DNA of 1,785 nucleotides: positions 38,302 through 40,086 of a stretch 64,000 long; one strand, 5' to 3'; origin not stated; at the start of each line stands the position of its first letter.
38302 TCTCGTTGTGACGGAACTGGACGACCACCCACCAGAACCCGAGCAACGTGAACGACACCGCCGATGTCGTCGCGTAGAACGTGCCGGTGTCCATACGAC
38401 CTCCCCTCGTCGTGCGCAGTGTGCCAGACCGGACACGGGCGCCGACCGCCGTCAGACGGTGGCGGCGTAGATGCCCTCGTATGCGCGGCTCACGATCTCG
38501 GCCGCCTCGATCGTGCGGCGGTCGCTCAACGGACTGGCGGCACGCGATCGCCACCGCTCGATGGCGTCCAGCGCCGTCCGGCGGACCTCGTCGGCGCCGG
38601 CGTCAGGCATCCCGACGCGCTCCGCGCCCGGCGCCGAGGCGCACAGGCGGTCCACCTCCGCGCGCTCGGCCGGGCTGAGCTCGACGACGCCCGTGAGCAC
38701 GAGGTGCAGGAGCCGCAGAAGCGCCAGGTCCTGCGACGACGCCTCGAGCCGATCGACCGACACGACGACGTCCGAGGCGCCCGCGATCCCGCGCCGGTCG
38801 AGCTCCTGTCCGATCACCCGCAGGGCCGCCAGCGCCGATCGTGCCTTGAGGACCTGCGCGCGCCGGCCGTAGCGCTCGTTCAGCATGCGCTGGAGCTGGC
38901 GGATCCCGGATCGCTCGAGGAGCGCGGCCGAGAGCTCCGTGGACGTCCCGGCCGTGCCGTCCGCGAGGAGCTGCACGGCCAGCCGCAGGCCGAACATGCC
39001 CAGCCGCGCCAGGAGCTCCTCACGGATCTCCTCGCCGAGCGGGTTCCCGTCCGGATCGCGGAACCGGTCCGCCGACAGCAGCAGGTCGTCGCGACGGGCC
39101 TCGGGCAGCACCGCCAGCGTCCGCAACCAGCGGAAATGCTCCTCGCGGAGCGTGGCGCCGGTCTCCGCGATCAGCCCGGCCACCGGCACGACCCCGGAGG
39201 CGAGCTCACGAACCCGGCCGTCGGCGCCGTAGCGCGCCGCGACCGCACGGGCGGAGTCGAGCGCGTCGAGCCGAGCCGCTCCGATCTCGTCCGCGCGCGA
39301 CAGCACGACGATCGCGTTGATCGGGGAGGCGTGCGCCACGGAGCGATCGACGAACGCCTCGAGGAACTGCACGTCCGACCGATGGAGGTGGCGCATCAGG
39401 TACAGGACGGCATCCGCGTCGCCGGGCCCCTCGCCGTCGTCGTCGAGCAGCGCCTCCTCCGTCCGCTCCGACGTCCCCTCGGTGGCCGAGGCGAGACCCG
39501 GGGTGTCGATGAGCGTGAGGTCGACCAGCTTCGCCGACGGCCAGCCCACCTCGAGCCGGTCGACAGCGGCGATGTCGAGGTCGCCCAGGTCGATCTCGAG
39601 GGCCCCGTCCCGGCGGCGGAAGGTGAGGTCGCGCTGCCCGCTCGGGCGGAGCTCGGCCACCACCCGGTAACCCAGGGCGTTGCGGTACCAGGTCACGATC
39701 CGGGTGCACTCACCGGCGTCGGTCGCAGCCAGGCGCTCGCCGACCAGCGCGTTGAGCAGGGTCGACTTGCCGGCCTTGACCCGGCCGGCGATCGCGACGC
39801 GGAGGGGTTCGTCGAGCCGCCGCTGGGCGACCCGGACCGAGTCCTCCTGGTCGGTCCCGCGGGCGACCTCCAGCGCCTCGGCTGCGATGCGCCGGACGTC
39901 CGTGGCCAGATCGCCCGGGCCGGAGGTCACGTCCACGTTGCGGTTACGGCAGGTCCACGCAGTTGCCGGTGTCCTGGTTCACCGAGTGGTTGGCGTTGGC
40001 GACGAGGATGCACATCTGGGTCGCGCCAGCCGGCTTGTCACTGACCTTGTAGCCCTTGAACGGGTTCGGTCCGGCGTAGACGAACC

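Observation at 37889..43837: Dynamin / Hsp70-fusion / dynamin membrane locus resembling iniBAC, with an Hsp70 ATPase in the IniB position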

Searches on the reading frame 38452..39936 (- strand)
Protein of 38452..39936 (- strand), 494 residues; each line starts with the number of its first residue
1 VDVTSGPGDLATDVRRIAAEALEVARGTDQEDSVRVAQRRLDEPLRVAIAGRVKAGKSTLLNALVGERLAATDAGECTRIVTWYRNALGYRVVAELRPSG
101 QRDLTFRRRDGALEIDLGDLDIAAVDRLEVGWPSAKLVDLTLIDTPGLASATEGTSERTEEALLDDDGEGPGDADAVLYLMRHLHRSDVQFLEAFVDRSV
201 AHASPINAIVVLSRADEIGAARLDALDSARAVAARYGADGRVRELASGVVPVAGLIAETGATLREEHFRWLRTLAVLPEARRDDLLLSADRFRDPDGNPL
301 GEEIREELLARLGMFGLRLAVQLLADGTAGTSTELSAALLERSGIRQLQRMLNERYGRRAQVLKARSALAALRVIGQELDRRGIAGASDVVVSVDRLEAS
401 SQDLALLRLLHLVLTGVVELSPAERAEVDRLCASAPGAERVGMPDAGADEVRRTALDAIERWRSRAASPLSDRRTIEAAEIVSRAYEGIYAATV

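Call 10: search_protein_families(library=pfam, proteins=[window:38452-39936:-], max_evalue=0.01)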
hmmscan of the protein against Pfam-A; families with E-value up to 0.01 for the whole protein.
window:38452-39936:- (494 aa): 3 families
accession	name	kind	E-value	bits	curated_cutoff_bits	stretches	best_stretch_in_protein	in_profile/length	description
PF00350.29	Dynamin_N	-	4.2e-11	43.6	27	1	47-82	1-36/168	Dynamin family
PF01926.29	MMR_HSR1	-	8.4e-10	39.2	21.9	1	46-183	1-85/113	50S ribosome-binding GTPase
PF03193.22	RsgA_GTPase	-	0.0039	17.5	30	0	30-72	93-134/174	RsgA GTPase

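Call 13: search_protein_families(library=ncbifam, proteins=[window:38452-39936:-], max_evalue=0.01)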
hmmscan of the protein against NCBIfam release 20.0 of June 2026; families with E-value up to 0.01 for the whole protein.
window:38452-39936:- (494 aa): 13 families
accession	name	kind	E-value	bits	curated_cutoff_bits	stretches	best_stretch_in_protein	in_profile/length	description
NF000908.1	PRK00089.1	equivalog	2.2e-08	33.7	237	1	47-72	6-31/291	GTPase Era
TIGR03594.1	GTPase_EngA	equivalog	5.2e-07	29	306.7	1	36-68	167-199/432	ribosome biogenesis GTPase Der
NF003661.0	PRK05291.1-3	equivalog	7.2e-05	22.3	380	1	37-72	209-244/448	tRNA uridine-5-carboxymethylaminomethyl(34) synthesis GTPase MnmE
TIGR00231.1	small_GTP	domain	9.9e-05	22.2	42.5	1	45-147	4-62/164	GTP-binding protein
TIGR03598.1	GTPase_YsxC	equivalog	0.00028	20.6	124.45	1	42-84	16-60/186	ribosome biogenesis GTP-binding protein YihA/YsxC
TIGR00450.1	mnmE_trmE_thdF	equivalog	0.00038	19.7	252.6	1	38-67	202-232/446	tRNA uridine-5-carboxymethylaminomethyl(34) synthesis GTPase MnmE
TIGR03156.1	GTP_HflX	equivalog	0.00046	19.2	216.75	1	6-73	146-218/351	GTPase HflX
TIGR00436.1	era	equivalog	0.00072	19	116.25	1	46-71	2-27/270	GTPase Era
TIGR03918.1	GTP_HydF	equivalog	0.00099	18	325.55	1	45-72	8-35/392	[FeFe] hydrogenase H-cluster maturation GTPase HydF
TIGR03596.1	GTPase_YlqF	equivalog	0.0012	18.2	208.2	1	15-74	92-148/276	ribosome biogenesis GTPase YlqF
NF002828.0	PRK03003.1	equivalog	0.0039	15.8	631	1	34-72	30-68/477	ribosome biogenesis GTPase Der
TIGR00487.1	IF-2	equivalog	0.0051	15.6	424.4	1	30-126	76-170/587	translation initiation factor IF-2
NF007368.0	PRK09866.1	equivalog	0.0064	14.8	1146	0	46-71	71-96/742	clamp-binding protein CrfC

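Call 14: search_protein_families(library=padloc, proteins=[window:38452-39936:-], max_evalue=0.01)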
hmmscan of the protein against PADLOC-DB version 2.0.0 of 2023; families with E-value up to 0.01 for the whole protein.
window:38452-39936:- (494 aa): 2 families
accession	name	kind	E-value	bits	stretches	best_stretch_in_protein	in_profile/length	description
PDLC03839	LeoA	-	1.8e-11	41.8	2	35-86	48-102/559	-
PDLC03841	LeoBC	-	2.5e-07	28.2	1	45-182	78-159/601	-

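Call 17: search_solved_structures(query=window:38452-39936:-, max_evalue=0.01, show_alignments=1)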
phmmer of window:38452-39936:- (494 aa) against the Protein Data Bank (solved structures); distinct sequences matched with E-value up to 0.01: 17.
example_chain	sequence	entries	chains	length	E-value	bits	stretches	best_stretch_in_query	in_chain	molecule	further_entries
6j72_A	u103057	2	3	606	1.3e-05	27.6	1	28-151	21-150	Isoniazid inducible gene protein IniA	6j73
2j68_A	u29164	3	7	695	1.9e-05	27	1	29-92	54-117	BACTERIAL DYNAMIN-LIKE PROTEIN | DYNAMIN FAMILY PROTEIN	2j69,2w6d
7aoi_XL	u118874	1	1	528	7.6e-05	25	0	33-79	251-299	GTP-binding protein, putative,mt-EngA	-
7am2_BU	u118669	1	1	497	9.9e-05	24.7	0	35-79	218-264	GTPase Der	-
6yxx_EA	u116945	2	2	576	9.9e-05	24.7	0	33-79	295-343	mt-EngA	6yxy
5owv_C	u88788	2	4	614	0.0012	21.1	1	39-159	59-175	GTP-binding protein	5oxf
5gnt_A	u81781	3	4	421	0.0016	20.7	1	43-154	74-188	Mitofusin-1 | Mitofusin-1,Mitofusin-1 fusion protein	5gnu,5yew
5go4_A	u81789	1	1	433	0.0016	20.7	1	43-154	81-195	Mitofusin-1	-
5goe_A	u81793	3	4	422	0.0017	20.6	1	43-154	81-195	Mitofusin-1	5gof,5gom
5yew_A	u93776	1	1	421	0.002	20.4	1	43-154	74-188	Mitofusin-1,Mitofusin-1 fusion protein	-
9hip_A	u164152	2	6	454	0.0028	19.9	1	32-81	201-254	tRNA modification GTPase MnmE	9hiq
1rfl_A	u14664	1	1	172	0.0029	19.8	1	41-81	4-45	Probable tRNA modification GTPase trmE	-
4dcs_A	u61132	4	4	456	0.0041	19.3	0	44-73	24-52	GTP-BINDING PROTEIN ENGA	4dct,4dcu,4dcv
9bs0_W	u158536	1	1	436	0.0046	19.2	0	47-73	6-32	GTPase Der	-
2lkc_A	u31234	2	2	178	0.0052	19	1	41-127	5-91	Translation initiation factor IF-2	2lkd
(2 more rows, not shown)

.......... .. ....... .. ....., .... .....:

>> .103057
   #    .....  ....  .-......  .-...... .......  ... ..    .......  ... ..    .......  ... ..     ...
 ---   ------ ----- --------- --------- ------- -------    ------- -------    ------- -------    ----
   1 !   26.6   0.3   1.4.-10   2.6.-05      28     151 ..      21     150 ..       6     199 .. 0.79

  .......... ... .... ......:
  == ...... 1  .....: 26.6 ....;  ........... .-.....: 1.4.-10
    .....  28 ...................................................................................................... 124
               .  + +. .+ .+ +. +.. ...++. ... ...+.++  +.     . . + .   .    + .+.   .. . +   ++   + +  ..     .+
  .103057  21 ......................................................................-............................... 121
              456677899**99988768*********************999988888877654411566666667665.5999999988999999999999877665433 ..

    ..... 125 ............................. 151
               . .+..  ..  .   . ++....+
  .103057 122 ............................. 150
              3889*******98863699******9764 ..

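Call 52: search_protein_representatives(protein=window:38452-39936:-)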
Query: 494 residues. Proteins with E-value up to 0.001 (for the whole library): 3051; up to 1e-10: 1832; up to 1e-30: 753. The best 150 are listed.
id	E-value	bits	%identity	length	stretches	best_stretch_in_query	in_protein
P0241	4.8e-228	773.9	77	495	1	3-493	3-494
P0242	6.8e-153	526.2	83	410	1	6-311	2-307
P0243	1.8e-133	462.2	51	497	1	10-492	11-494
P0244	5.4e-129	447.5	50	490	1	8-494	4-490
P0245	1.4e-125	436.2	49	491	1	10-492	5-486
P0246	1.0e-123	430.0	52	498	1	14-491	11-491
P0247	1.4e-123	429.6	50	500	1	28-491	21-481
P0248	2.5e-122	425.5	51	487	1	21-491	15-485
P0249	3.1e-122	425.2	51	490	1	31-492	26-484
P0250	3.9e-119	415.0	49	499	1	11-491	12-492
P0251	1.8e-117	409.5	51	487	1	16-490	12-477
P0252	1.9e-116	406.1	86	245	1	250-494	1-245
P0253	3.4e-115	402.0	50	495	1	20-491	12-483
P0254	5.2e-115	401.4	49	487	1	14-492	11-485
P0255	1.6e-114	399.8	51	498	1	33-491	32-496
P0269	4.0e-107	375.4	45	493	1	32-492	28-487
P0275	2.6e-103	362.8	44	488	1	37-491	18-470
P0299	5.1e-95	335.5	43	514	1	8-488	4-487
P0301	9.0e-95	334.7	42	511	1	10-487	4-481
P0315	9.7e-92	324.7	42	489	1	11-491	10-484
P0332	1.7e-89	317.3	42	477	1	12-489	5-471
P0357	4.1e-81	289.7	41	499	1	9-485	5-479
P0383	3.6e-76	273.3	38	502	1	31-490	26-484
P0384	4.2e-76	273.1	40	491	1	16-492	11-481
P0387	7.6e-76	272.3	40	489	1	35-489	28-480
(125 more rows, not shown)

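Call 53: list_cluster_members(proteins=[P0269, P0275, P0299, P0301, P0315, P0332, P0357, P0383, P0384, P0387])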
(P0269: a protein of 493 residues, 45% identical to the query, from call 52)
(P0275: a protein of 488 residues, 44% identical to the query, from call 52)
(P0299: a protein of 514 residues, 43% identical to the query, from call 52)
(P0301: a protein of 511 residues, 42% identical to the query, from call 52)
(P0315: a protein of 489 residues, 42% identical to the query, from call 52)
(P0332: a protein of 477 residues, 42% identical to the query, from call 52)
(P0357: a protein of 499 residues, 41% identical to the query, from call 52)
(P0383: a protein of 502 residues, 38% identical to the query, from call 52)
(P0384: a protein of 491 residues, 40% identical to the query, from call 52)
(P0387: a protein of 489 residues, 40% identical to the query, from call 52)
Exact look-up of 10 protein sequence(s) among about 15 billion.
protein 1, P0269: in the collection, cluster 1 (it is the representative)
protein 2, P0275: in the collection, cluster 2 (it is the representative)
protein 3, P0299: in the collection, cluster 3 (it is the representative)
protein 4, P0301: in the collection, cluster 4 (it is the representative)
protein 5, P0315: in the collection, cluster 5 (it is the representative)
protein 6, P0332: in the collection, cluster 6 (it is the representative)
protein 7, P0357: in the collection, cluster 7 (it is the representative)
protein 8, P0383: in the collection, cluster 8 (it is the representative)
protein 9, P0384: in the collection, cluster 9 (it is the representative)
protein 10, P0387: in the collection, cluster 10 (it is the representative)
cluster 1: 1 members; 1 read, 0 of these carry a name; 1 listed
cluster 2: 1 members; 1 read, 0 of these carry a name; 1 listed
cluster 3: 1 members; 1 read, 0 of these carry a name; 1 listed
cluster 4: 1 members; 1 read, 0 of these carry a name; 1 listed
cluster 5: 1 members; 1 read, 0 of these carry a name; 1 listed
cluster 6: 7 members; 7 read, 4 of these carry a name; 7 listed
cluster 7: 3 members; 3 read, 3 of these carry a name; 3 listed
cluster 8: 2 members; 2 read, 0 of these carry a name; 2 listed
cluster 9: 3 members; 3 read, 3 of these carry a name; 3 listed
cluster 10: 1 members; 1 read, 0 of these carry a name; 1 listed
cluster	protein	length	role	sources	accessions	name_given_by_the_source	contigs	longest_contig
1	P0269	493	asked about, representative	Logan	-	-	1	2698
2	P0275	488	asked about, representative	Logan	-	-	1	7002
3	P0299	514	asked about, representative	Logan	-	-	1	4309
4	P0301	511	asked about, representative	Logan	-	-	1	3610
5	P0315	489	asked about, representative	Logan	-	-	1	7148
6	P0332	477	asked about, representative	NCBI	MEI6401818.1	MAG: dynamin family protein [Actinomycetota bacterium]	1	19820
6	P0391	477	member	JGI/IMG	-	hypothetical protein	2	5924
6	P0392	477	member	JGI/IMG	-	hypothetical protein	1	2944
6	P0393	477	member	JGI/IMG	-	hypothetical protein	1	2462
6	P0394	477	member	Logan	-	-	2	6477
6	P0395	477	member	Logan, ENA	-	-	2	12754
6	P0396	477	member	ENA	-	-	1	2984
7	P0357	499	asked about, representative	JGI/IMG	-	Dynamin family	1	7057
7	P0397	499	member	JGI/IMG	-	Dynamin family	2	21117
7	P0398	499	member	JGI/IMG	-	Dynamin family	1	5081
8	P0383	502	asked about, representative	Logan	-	-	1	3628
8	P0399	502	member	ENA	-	-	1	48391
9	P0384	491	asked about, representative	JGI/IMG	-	hypothetical protein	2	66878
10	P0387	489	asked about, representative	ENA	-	-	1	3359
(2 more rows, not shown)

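Call 88: predict_structure(alignment_id=A5)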
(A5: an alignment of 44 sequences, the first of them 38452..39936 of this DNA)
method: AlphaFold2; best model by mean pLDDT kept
length: 494 residues; sequences in the alignment: 44
mean_pLDDT: 90.6   pTM: 0.89
mean pLDDT of the five models: 90.6, 90.5, 90.4, 89.2, 88.8
residues with pLDDT >= 90: 384; 70-90: 73; 50-70: 25; < 50: 12
segments of 3 or more residues with pLDDT < 50: 1-7, 199-203
pLDDT, mean of each block of 10 residues (from residue 1): 50 97 97 94 95 91 95 69 96 92 93 91 93 96 87 71 63 88 84 68 68 87 93 93 91 97 97 98 96 95 97 97 98 98 97 92 93 95 98 95 93 90 95 91 96 98 97 96 97 93
secondary structure, 60 per line:
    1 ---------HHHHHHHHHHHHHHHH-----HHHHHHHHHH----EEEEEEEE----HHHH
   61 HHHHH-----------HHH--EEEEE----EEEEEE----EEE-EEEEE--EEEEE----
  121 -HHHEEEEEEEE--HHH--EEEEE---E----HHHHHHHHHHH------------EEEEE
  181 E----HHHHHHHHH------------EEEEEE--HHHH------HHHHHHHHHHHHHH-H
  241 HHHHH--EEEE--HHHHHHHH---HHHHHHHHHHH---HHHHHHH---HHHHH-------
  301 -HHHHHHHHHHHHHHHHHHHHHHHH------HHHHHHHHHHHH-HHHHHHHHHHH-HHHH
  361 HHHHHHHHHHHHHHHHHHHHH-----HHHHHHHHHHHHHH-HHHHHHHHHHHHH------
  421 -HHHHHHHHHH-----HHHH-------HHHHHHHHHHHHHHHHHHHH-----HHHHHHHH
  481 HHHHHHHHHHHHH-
elements in order: H10-25 H31-40 E45-52 H57-65 E82-86 E91-96 E101-103 E105-109 E112-116 E125-132 E140-144 H153-163 E176-181 H186-194 E207-212 H215-218 H225-238 H240-245 E248-251 H254-261 H265-275 H279-285 H289-293 H302-325 H332-343 H345-355 H357-381 H387-400 H402-414 H422-431 H437-440 H448-467 H473-493

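Call 91: fold_search(model_id=the predicted structure, library=pdb)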
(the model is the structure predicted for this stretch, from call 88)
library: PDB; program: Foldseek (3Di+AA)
matches with E <= 10: 349; with E <= 0.001: 91
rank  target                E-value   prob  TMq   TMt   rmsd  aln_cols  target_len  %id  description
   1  2j68                  2.9e-09  1.00  0.34  0.26  32.6       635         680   15  Bacterial dynamin-like protein BDLP, GDP bound (released 2006-12-04)
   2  6jfk                  1.1e-08  1.00  0.33  0.37  15.5       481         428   16  GDP bound Mitofusin2 (MFN2) (released 2019-11-13)
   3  2j69_A                1.4e-08  1.00  0.33  0.25  32.8       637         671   14  Bacterial dynamin-like protein BDLP (released 2006-12-04)
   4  5gom_A                1.6e-08  1.00  0.33  0.40  16.1       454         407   14  Truncated mitofusin-1, transition-like state (released 2017-02-01)
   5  6j73_B                1.7e-08  1.00  0.29  0.27  29.6       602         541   19  Crystal structure of IniA from Mycobacterium smegmatis (released 2019-09-11)
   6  6j72                  1.8e-08  1.00  0.30  0.27  22.6       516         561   18  Crystal structure of IniA from Mycobacterium smegmatis with GTP bound (released 2019-09-11)
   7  6jfm_B                2.0e-08  1.00  0.32  0.37  17.1       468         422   16  Mitofusin2 (MFN2)_T111D (released 2019-11-13)
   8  5go4                  2.7e-08  1.00  0.33  0.38  15.9       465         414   15  Truncated mitofusin-1, nucleotide-free (released 2017-01-25)
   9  6j73_A                3.2e-08  1.00  0.30  0.28  30.0       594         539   17  Crystal structure of IniA from Mycobacterium smegmatis (released 2019-09-11)
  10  7zw6_A                4.4e-08  1.00  0.41  0.28  40.0       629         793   14  Oligomeric structure of SynDLP (released 2023-04-19)
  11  9em9_A                5.9e-08  1.00  0.41  0.39  13.8       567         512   13  Structure of SynDLP MGD with GMPPNP (released 2024-09-11)
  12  5owv_B                7.0e-08  1.00  0.30  0.26  37.0       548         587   14  An oligomerised bacterial dynamin pair provides a mechanism for the long-range sensing and tethering of membranes (released 2018-09-05)
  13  5yew_A                1.1e-07  1.00  0.33  0.40  13.1       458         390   16  Structural basis for GTP hydrolysis and conformational change of mitofusin 1 in mediating mitochondrial fusion (released 2018-01-31)
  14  6jfm_A                1.1e-07  1.00  0.32  0.36  15.9       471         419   15  Mitofusin2 (MFN2)_T111D (released 2019-11-13)
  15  6jfl_D                1.1e-07  1.00  0.32  0.37  18.3       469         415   16  Nucleotide-free Mitofusin2 (MFN2) (released 2019-11-13)
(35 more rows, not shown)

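Call 92: find_encoding_contigs(protein=P0384, flank=9000, max_places=1)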
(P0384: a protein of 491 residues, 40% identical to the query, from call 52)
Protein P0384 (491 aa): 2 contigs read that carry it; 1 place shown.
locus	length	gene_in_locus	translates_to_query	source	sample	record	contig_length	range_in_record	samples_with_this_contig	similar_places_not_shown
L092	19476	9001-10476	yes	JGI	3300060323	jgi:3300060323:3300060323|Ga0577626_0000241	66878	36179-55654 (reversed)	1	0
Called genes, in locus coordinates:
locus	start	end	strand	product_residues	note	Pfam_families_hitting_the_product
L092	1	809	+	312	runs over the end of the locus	PF01488:Shikimate_DH, PF02826:2-Hacid_dh_C, PF03446:NAD_binding_2, PF03807:F420_oxidored, PF14833:NAD_binding_11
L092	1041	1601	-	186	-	-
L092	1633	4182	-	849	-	PF00196:GerE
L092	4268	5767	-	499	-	PF06723:MreB_Mbl (weak), PF00012:HSP70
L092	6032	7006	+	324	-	PF27122:IniB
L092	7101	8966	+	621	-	PF00350:Dynamin_N, PF01926:MMR_HSR1 (weak)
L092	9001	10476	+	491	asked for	PF00350:Dynamin_N, PF01926:MMR_HSR1 (faint)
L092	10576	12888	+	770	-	PF25852:DUF6242_C (faint), PF13088:BNR_2 (faint), PF15902:Sortilin-Vps10 (faint), PF02012:BNR (faint)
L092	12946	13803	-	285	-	PF01564:Spermine_synth (weak)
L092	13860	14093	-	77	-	-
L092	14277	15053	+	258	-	PF00089:Trypsin, PF13365:Trypsin_2 (weak)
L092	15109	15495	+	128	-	PF00903:Glyoxalase, PF12681:Glyoxalase_2, PF18029:Glyoxalase_6 (weak)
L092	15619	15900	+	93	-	PF02148:zf-UBP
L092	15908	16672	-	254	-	PF01975:SurE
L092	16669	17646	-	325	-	PF00294:PfkB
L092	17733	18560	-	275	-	PF16751:RsdA_SigD_bd (faint)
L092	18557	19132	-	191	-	PF07638:Sigma70_ECF (weak), PF04542:Sigma70_r2, PF08281:Sigma70_r4_2, PF04545:Sigma70_r4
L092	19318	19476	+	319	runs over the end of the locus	PF00005:ABC_tran, PF13304:AAA_21 (weak)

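Call 93: find_encoding_contigs(protein=P0399, flank=9000, max_places=1)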
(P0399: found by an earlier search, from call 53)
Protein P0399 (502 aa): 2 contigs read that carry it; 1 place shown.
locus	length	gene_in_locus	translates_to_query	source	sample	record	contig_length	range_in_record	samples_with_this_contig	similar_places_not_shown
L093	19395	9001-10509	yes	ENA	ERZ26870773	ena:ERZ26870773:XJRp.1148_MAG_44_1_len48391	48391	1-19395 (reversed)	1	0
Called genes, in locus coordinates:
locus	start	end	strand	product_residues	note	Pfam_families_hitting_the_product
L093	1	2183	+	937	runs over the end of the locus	PF13191:AAA_16, PF13401:AAA_22 (weak), PF14559:TPR_19 (faint), PF00196:GerE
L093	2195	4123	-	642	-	PF00196:GerE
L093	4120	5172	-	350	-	PF00012:HSP70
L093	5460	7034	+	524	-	PF27122:IniB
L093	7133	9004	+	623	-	PF00350:Dynamin_N, PF01926:MMR_HSR1 (faint)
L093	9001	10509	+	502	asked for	PF00350:Dynamin_N, PF01926:MMR_HSR1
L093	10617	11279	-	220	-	-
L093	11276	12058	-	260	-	PF13462:Thioredoxin_4, PF01323:DSBA (faint)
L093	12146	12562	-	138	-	-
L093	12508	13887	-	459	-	PF04932:Wzy_C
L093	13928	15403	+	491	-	-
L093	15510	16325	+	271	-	PF04480:DUF559 (weak)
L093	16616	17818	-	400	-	PF00155:Aminotran_1_2, PF00266:Aminotran_5, PF01041:DegT_DnrJ_EryC1 (weak), PF01053:Cys_Met_Meta_PP (weak)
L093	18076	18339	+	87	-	PF00584:SecE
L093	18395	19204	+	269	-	PF02357:NusG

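Call 94: find_encoding_contigs(protein=P0332, flank=9000, max_places=1)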
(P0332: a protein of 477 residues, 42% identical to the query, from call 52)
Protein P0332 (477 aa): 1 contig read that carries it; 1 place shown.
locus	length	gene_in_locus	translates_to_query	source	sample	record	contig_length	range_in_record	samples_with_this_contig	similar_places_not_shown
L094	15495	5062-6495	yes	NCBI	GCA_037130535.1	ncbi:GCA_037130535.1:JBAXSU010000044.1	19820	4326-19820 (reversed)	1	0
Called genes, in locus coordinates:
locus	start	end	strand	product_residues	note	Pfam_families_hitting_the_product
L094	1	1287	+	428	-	?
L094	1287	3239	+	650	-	PF00012:HSP70, PF06723:MreB_Mbl (weak)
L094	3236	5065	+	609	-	PF00350:Dynamin_N, PF01926:MMR_HSR1 (faint)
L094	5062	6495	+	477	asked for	PF00350:Dynamin_N, PF01926:MMR_HSR1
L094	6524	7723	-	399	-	PF07690:MFS_1, PF12832:MFS_1_like, PF06779:MFS_4 (weak)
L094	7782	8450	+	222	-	PF00440:TetR_N, PF13977:TetR_C_6, PF17940:TetR_C_31 (weak)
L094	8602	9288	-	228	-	PF00561:Abhydrolase_1 (weak), PF12146:Hydrolase_4 (weak)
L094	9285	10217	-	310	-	PF00561:Abhydrolase_1, PF12146:Hydrolase_4, PF12697:Abhydrolase_6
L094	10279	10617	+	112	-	PF01476:LysM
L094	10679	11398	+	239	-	-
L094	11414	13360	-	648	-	PF01642:MM_CoA_mutase, PF02310:B12-binding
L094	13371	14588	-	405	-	-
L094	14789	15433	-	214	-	PF03588:Leu_Phe_trans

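Call 95: find_encoding_contigs(protein=P0397, flank=9000, max_places=1)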
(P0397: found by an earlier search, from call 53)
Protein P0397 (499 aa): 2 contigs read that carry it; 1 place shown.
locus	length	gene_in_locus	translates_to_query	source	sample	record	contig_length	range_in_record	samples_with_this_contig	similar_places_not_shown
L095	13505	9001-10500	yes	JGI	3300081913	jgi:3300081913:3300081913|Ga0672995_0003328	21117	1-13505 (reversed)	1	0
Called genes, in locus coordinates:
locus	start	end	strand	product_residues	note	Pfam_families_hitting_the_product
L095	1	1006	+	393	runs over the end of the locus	PF04909:Amidohydro_2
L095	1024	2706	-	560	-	PF07969:Amidohydro_3, PF01979:Amidohydro_1 (faint)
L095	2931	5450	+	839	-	PF00196:GerE, PF08281:Sigma70_r4_2 (faint)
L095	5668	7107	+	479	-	-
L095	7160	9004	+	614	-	PF00350:Dynamin_N, PF01926:MMR_HSR1 (faint)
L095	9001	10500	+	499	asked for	PF00350:Dynamin_N, PF01926:MMR_HSR1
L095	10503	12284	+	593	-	PF00012:HSP70, PF01869:BcrAD_BadFG (faint), PF06723:MreB_Mbl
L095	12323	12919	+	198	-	PF20139:DUF6529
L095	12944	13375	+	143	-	-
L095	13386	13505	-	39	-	?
